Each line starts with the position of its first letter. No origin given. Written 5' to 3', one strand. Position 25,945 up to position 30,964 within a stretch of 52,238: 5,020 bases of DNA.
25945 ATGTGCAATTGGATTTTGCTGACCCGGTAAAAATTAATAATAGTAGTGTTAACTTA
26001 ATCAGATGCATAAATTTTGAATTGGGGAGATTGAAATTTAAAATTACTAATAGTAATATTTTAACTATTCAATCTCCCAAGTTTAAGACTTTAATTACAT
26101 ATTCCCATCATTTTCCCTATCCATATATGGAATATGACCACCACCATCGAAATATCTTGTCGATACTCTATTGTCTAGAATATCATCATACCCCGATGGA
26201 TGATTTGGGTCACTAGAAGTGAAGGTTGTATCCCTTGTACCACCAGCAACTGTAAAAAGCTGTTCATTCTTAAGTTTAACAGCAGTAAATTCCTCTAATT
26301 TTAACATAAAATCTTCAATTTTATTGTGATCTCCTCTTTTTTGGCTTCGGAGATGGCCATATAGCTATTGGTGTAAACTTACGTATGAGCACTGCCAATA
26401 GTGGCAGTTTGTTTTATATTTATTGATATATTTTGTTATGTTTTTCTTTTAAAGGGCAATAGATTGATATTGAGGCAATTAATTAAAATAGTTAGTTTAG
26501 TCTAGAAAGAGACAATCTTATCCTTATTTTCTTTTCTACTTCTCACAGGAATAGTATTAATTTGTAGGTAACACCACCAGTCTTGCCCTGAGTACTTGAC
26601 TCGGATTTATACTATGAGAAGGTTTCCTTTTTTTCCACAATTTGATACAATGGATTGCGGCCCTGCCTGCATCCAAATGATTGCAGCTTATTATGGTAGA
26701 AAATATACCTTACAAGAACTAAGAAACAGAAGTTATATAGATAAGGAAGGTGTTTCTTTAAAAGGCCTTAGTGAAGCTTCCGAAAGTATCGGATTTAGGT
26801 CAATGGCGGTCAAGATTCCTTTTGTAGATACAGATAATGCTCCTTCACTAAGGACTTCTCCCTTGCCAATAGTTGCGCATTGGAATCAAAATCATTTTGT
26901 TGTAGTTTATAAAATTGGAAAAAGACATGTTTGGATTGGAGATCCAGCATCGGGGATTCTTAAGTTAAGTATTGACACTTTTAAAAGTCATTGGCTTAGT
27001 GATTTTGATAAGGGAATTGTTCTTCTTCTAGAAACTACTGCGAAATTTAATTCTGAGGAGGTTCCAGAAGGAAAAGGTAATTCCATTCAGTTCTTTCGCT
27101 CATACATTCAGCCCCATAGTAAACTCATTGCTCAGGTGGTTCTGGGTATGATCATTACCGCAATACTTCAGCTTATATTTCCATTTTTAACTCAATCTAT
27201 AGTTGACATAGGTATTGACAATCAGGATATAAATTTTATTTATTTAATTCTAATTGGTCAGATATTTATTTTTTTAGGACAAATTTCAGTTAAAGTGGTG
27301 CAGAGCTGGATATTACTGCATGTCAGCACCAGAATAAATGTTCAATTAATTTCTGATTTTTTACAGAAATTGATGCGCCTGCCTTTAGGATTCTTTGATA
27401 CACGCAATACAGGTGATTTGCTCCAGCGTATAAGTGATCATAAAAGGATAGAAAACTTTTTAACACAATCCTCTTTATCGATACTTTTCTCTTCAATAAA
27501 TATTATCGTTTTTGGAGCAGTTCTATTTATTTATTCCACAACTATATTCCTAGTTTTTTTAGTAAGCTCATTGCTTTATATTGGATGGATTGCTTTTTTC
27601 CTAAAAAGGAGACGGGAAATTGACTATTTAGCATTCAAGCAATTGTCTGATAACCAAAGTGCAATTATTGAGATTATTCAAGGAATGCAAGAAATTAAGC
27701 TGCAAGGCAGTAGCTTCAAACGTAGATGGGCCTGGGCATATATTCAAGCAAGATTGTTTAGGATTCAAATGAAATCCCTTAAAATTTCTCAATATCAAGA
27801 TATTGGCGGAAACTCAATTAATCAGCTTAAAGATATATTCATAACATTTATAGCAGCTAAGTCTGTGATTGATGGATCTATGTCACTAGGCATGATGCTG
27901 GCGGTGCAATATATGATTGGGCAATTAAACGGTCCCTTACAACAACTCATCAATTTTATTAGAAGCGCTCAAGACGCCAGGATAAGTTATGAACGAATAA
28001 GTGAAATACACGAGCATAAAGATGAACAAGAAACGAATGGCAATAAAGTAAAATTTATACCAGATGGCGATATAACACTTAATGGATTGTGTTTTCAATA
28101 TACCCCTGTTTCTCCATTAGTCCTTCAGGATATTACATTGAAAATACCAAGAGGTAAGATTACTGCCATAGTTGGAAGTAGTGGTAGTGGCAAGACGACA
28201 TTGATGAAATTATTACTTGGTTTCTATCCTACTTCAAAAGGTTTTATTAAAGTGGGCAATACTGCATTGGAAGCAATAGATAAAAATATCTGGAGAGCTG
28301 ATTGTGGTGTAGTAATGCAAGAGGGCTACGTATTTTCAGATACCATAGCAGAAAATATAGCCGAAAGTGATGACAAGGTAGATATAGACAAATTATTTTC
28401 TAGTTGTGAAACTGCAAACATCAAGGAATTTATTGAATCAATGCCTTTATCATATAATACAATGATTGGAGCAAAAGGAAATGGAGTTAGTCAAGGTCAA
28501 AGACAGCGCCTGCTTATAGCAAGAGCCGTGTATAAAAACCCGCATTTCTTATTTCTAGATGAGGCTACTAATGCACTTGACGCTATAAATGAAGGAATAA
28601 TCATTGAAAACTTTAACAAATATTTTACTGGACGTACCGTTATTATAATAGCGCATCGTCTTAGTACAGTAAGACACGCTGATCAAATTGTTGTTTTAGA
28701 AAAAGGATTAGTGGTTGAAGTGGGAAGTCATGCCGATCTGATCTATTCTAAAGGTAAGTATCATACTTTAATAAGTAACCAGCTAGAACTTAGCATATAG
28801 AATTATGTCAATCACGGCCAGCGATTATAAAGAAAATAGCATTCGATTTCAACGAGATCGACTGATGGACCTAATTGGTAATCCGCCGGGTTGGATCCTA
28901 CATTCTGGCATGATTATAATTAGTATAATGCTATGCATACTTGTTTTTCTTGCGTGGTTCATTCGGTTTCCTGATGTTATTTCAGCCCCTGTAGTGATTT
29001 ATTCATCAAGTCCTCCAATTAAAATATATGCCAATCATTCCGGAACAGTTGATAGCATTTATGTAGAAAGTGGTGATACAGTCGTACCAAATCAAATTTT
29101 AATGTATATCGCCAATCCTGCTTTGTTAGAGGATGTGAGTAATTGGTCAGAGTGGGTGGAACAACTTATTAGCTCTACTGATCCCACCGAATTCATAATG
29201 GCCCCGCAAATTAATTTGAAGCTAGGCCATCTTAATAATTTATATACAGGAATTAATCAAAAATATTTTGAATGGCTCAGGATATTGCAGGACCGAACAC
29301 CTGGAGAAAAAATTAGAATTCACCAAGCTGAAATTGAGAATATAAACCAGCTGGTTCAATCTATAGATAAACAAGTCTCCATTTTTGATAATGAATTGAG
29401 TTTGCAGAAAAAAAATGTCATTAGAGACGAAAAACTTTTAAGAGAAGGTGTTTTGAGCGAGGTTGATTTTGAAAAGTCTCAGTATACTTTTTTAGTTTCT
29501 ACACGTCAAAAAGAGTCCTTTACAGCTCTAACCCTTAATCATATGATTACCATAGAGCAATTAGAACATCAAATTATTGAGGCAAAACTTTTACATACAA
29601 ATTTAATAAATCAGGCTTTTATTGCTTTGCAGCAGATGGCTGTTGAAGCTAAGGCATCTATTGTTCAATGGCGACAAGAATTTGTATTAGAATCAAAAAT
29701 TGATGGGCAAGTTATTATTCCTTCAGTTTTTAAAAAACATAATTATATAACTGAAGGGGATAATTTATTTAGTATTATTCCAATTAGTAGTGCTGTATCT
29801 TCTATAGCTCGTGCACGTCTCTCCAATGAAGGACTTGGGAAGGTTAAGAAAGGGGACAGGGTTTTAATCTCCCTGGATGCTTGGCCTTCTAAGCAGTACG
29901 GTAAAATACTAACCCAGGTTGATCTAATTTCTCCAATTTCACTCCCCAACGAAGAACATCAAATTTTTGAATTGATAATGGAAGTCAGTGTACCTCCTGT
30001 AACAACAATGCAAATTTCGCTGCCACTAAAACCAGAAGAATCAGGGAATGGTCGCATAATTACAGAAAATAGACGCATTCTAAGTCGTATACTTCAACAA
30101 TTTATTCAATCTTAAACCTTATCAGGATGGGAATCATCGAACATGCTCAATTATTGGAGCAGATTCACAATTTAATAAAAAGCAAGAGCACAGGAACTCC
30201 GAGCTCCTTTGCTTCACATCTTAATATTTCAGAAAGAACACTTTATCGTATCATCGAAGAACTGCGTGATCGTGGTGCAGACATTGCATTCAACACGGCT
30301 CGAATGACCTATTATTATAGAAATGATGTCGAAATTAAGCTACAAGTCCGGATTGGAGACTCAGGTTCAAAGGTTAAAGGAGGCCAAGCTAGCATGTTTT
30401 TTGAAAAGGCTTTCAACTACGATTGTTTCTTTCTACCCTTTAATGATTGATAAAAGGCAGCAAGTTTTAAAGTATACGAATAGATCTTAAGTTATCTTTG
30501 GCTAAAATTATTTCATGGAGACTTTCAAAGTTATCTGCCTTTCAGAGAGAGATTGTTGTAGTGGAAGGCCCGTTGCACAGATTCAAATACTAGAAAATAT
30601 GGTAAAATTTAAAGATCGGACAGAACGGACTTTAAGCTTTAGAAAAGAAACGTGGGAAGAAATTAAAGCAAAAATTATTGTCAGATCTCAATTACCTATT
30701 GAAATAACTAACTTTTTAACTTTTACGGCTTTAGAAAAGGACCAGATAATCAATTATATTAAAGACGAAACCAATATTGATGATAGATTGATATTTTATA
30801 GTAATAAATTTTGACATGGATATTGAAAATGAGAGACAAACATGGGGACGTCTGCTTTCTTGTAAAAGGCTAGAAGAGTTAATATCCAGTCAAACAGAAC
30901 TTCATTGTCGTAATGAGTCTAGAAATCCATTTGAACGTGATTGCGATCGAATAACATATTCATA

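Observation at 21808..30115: RiPP locus combining a GG-leader precursor, ATP-grasp ligase, SPASM-only protein and two exported paralogs with a divergent C39-ABC/HlyD exporter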

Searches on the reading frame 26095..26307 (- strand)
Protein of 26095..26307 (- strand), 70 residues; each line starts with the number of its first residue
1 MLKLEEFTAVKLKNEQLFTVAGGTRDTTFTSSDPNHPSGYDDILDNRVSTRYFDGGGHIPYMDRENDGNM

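Call 3: search_protein_families(library=ncbifam, proteins=[window:26095-26307:-], max_evalue=0.01)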
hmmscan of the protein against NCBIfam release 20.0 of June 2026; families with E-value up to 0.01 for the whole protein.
window:26095-26307:- (70 aa): 0 families

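Call 4: search_protein_families(library=pfam, proteins=[window:26095-26307:-], max_evalue=0.01)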
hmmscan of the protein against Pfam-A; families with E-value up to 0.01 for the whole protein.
window:26095-26307:- (70 aa): 0 families

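Call 25: find_homologous_proteins(query=window:26095-26307:-, max_evalue=0.001)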
Query window:26095-26307:- (70 aa): 2 proteins with E <= 0.001 among 2 candidates.
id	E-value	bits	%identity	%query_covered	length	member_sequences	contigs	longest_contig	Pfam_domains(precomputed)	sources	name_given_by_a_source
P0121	4.9e-41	155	100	100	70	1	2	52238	-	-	-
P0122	1.4e-19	87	63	100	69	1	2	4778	-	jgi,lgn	-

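Call 40: search_protein_representatives(alignment_id=A2)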
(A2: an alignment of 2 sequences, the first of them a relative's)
Query: 2 sequences, 71 profile positions. Proteins with E-value up to 0.001 (for the whole library): 9; up to 1e-10: 3; up to 1e-30: 2. The best 9 are listed.
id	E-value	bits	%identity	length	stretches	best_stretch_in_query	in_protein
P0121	5.7e-43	160.8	-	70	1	1-71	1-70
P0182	4.8e-32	125.8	-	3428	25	5-32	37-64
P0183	7.4e-11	57.9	-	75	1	1-70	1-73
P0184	2.6e-06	43.3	-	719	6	30-65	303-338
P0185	4.8e-06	42.5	-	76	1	1-70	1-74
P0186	8.6e-06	41.7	-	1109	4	37-54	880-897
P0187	1.3e-05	41.1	-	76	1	1-69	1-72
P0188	9.3e-05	38.4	-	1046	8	19-44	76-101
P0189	1.6e-04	37.6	-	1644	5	15-44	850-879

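Call 44: find_encoding_contigs(protein=P0185, flank=10000, max_places=2)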
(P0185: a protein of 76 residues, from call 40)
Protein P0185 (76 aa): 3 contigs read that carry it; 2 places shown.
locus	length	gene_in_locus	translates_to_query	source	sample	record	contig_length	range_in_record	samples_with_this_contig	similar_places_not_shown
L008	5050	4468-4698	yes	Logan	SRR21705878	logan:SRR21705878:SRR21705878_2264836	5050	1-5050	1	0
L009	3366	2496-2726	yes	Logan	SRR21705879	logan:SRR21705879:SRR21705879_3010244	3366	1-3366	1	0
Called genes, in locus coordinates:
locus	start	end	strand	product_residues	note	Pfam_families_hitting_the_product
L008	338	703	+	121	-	PF05717:TnpB_IS66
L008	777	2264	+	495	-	PF13007:LZ_Tnp_IS66, PF13005:zf-IS66 (faint), PF03050:DDE_Tnp_IS66, PF13817:DDE_Tnp_IS66_C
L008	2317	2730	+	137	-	PF00005:ABC_tran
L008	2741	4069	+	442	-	-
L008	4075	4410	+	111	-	PF08279:HTH_11 (weak)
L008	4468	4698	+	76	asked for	-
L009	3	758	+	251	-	?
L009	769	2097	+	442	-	-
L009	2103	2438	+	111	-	PF08279:HTH_11 (weak)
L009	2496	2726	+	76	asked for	-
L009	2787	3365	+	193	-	?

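Call 45: find_encoding_contigs(protein=P0187, flank=10000, max_places=2)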
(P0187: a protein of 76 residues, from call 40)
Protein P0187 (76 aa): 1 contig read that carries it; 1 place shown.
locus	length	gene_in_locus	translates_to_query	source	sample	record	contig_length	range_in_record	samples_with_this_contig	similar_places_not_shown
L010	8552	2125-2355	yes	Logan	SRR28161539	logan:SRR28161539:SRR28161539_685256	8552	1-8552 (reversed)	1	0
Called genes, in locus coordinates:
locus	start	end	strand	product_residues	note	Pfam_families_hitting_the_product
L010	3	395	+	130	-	?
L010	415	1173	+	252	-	-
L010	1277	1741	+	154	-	PF26002:Beta-barrel_AprE (weak)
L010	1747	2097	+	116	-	-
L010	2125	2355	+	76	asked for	-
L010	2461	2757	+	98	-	-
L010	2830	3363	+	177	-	PF20329:DUF6624 (faint)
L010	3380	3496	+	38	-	-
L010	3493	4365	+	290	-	PF20329:DUF6624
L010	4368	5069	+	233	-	-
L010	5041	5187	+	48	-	-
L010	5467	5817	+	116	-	-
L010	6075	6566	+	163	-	-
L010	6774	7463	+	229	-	PF01734:Patatin (weak)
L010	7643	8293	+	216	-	-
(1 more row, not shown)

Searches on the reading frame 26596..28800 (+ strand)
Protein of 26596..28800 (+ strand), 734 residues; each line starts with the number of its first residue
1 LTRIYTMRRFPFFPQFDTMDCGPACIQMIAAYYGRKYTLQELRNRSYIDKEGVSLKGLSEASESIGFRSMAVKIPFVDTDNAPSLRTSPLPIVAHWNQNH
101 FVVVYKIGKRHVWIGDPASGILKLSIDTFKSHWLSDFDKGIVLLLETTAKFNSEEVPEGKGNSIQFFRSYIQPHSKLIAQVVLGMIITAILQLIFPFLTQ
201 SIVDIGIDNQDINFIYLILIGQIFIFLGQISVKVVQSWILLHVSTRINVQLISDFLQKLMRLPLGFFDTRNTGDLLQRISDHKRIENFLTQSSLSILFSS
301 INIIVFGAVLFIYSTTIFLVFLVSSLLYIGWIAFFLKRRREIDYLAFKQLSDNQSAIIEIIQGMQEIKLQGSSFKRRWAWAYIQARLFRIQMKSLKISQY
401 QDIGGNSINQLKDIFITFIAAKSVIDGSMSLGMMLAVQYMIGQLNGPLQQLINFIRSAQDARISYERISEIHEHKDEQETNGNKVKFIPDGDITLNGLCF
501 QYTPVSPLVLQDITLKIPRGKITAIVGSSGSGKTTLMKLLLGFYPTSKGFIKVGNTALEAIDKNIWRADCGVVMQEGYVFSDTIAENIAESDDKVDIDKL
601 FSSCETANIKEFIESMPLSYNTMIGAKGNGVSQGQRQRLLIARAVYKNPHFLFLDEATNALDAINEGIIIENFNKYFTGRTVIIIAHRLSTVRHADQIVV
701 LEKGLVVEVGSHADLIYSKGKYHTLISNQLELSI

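Call 3: search_protein_families(library=ncbifam, proteins=[window:26596-28800:+], max_evalue=0.01)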
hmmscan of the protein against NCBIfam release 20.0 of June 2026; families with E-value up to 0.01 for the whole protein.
window:26596-28800:+ (734 aa): 190 families (the best 25 are shown)
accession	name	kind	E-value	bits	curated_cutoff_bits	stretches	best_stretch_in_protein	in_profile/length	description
TIGR03796.1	NHLM_micro_ABC1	equivalog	4.8e-135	451.5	853.3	1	11-726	3-709/710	NHLP family bacteriocin export ABC transporter peptidase/permease/ATPase subunit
TIGR01846.1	type_I_sec_HlyB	subfamily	2e-128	429.6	725.55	1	24-729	3-692/694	type I secretion system permease/ATPase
TIGR01193.1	bacteriocin_ABC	subfamily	3e-123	412.8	523.85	1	15-727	1-707/708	peptide cleavage/export ABC transporter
TIGR03797.1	NHLM_micro_ABC2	equivalog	1.1e-108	364.6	709.4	1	149-730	109-686/686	NHLP bacteriocin export ABC transporter permease/ATPase subunit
TIGR03375.1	type_I_sec_LssB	subfamily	7.9e-97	325.2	693.1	1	25-716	6-689/696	type I secretion system permease/ATPase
TIGR02203.1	MsbA_lipidA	equivalog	2.3e-94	317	602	1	169-729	7-569/572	lipid A export permease/ATP-binding protein MsbA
TIGR02204.1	MsbA_rel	hypoth_equivalog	7.8e-84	282.3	780.4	1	165-729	7-575/576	ABC transporter, permease/ATP-binding protein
NF045513.1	HepA_fam_ABC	equivalog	2e-82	277.6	725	1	218-723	105-603/610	heterocyst formation ABC transporter subunit HepA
NF052233.1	CphA_assoc_ABC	equivalog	1.5e-80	271.6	880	1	170-730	178-744/766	cyanophycin metabolism-associated ABC transporter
NF008381.0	PRK11176.1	equivalog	4.4e-79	266.4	867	1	170-730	19-580/582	lipid A ABC transporter ATP-binding protein/permease MsbA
NF045998.1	cleave_ABC_plasm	equivalog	7.1e-79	265.8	500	1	15-693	2-665/673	Mbov_0121 family peptidase domain-containing ABC transporter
TIGR00958.1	3a01208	subfamily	1.6e-74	251.5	874.6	1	157-725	142-710/711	antigen peptide transporter 2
NF008056.1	PRK10790.1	equivalog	1.3e-68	232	746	1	167-729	14-575/584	SmdB family multidrug efflux ABC transporter permease/ATP-binding protein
TIGR01842.1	type_I_sec_PrtD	subfamily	5.6e-68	229.8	510.15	1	178-716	8-541/544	type I secretion system permease/ATPase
TIGR02857.1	CydD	equivalog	3.6e-66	224.2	435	1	179-701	6-529/529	thiol reductant ABC exporter subunit CydD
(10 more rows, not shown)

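Call 4: search_protein_families(library=pfam, proteins=[window:26596-28800:+], max_evalue=0.01)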
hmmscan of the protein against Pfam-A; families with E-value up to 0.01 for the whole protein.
window:26596-28800:+ (734 aa): 10 families
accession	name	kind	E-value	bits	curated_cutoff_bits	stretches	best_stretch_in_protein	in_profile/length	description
PF00664.28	ABC_membrane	-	1.3e-35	123.9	28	1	183-448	6-274/274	ABC transporter transmembrane region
PF03412.21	Peptidase_C39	-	1.1e-34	119.6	22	1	10-133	2-121/133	Peptidase C39 family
PF00005.33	ABC_tran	-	3.2e-29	102.7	25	1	510-659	1-137/137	ABC transporter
PF02463.25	SMC_N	-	3.6e-07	30.3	40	1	638-701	148-211/220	RecF/RecN/SMC N terminal domain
PF13401.12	AAA_22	-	0.00068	20.4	27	1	521-673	6-110/130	AAA domain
PF09818.15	ABC_ATPase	-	0.0011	18.5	23.2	0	515-540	75-99/283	P-loop domain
PF13529.12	Peptidase_C39_2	-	0.0015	19.6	24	1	10-51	3-46/143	Peptidase_C39 like family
PF13555.12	AAA_29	-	0.003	17.7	27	1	514-537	16-39/61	P-loop containing region of AAA domain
PF13175.12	AAA_15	-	0.0065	16.6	32.1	0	515-602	19-84/374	AAA ATPase domain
PF25199.1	nSTAND_NTPase5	-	0.0067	16.7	34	0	519-538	40-59/145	Novel STAND NTPase 5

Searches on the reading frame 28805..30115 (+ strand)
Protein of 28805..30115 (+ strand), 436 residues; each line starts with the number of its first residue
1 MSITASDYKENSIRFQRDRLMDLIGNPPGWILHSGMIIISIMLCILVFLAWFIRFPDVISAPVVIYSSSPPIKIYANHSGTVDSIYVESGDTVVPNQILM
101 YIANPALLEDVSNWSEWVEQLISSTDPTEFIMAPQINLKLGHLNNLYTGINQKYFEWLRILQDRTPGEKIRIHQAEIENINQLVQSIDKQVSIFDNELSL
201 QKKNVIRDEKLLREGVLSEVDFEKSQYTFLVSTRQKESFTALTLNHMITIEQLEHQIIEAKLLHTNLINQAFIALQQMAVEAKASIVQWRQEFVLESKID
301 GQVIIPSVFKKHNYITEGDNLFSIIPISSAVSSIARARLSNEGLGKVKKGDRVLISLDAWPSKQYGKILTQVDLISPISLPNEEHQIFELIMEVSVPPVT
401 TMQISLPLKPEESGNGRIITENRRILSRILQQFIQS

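Call 3: search_protein_families(library=ncbifam, proteins=[window:28805-30115:+], max_evalue=0.01)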
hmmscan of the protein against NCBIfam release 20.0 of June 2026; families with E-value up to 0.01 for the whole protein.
window:28805-30115:+ (436 aa): 5 families
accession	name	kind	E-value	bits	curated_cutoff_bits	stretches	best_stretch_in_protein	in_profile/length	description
TIGR01843.1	type_I_hlyD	subfamily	4.4e-20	72.1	208.65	1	35-431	7-409/422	HlyD family type I secretion periplasmic adaptor subunit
TIGR03794.1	NHLM_micro_HlyD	equivalog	1.7e-07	30.5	156.2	1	37-382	22-343/421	NHLP bacteriocin system secretion protein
TIGR01730.1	RND_mfp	subfamily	7.1e-07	28.5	94.9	0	184-245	66-127/322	efflux RND transporter periplasmic adaptor subunit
TIGR02971.1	heterocyst_DevB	subfamily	5.3e-06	26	129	0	169-368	80-275/327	ABC exporter membrane fusion protein, DevB family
TIGR00998.1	8a0101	subfamily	1.6e-05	24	390.8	1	169-365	95-274/334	EmrA/EmrK family multidrug efflux transporter periplasmic adaptor subunit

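Call 4: search_protein_families(library=pfam, proteins=[window:28805-30115:+], max_evalue=0.01)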
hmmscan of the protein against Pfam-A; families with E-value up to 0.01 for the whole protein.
window:28805-30115:+ (436 aa): 3 families
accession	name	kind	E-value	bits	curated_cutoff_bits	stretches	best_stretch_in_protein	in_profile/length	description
PF13437.12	HlyD_3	-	5.4e-09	37.2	22.2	1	295-396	2-93/106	HlyD family secretion protein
PF16576.10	HlyD_D23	-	1e-06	28.7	30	0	275-377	91-186/214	Barrel-sandwich domain of CusB or HlyD membrane-fusion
PF00364.28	Biotin_lipoyl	-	0.0023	18.1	22.1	1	73-102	44-73/73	Biotin-requiring enzyme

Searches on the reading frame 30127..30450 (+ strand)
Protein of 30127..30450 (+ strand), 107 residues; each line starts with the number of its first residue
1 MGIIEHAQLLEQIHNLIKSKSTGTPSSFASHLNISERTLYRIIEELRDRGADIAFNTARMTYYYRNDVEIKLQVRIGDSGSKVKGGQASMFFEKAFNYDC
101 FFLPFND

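Call 3: search_protein_families(library=ncbifam, proteins=[window:30127-30450:+], max_evalue=0.01)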
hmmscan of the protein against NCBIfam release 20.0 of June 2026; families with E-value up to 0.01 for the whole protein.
window:30127-30450:+ (107 aa): 1 family
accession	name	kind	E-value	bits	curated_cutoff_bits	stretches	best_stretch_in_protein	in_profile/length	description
NF007243.0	PRK09685.1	equivalog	0.0088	15.5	199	0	11-46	205-239/303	transcriptional regulator FeaR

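Call 4: search_protein_families(library=pfam, proteins=[window:30127-30450:+], max_evalue=0.01)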
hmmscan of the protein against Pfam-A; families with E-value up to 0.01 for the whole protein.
window:30127-30450:+ (107 aa): 4 families
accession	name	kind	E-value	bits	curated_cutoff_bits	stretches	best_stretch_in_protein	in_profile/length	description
PF08279.18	HTH_11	-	1.6e-06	28.3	25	1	11-53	3-46/55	HTH domain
PF13551.12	HTH_29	-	0.0043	17.5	28.1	1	24-57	14-47/64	Winged helix-turn helix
PF13518.12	HTH_28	-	0.0081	16.7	25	0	27-52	17-42/52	Helix-turn-helix domain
PF25213.1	HVO_A0261_N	-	0.0099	16.2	35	0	21-50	23-52/86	HVO_A0261 N-terminal domain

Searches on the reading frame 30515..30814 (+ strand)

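Call 3: search_protein_families(library=ncbifam, proteins=[window:30515-30814:+], max_evalue=0.01)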
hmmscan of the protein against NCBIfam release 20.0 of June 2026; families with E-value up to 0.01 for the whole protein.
window:30515-30814:+ (99 aa): 1 family
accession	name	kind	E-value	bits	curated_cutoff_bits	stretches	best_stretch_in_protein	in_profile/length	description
TIGR04256.1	GxxExxY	subfamily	0.0072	16.7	35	1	25-83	34-93/116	GxxExxY protein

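Call 4: search_protein_families(library=pfam, proteins=[window:30515-30814:+], max_evalue=0.01)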
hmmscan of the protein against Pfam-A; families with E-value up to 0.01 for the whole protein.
window:30515-30814:+ (99 aa): 1 family
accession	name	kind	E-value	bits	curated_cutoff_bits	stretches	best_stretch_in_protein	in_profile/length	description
PF05273.18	Pox_RNA_Pol_22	-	0.0099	16.1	25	0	22-69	120-167/184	Poxvirus RNA polymerase 22 kDa subunit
